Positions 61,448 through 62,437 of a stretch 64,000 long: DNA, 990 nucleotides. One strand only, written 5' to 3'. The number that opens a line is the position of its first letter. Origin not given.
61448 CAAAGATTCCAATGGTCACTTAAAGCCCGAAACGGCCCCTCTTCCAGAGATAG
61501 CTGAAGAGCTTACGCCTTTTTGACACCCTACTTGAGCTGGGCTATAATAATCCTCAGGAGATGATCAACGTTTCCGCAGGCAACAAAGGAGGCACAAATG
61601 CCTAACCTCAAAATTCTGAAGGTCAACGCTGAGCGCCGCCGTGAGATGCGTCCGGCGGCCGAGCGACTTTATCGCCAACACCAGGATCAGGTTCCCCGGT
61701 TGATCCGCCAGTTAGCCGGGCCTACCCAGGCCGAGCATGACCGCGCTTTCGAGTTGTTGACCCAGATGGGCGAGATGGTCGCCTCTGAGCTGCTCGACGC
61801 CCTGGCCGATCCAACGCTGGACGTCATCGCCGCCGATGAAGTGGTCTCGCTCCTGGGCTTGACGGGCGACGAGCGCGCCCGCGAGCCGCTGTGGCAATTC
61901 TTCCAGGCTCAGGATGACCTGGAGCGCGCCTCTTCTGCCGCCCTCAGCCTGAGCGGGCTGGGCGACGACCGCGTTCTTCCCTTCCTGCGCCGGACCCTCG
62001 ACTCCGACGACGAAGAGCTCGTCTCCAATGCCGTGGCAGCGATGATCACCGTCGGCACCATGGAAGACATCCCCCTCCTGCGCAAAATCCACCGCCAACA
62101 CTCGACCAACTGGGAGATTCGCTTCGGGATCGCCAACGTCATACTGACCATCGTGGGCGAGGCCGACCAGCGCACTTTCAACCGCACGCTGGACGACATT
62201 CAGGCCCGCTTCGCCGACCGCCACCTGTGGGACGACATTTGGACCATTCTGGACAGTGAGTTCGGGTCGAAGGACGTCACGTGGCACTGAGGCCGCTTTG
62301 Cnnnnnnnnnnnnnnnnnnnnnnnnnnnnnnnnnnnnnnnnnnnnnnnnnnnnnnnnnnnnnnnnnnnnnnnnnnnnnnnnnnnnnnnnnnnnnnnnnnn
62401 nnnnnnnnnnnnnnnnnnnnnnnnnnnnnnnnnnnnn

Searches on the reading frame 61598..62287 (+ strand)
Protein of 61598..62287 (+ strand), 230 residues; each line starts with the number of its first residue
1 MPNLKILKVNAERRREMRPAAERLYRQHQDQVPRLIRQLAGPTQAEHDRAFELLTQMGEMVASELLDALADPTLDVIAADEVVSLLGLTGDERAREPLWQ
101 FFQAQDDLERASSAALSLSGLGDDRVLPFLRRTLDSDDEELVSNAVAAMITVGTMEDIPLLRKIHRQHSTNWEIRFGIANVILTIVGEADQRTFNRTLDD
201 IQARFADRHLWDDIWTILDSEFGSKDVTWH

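Call 11: search_protein_families(library=pfam, proteins=[window:61598-62287:+], max_evalue=0.01)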
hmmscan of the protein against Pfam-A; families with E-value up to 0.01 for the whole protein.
window:61598-62287:+ (230 aa): 2 families
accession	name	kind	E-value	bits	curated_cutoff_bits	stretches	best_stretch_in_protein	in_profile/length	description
PF13646.12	HEAT_2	-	8e-09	36.1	27.7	1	114-177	20-82/88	HEAT repeats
PF03130.22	HEAT_PBS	-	0.0019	19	20.9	0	113-135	4-26/27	PBS lyase HEAT-like repeat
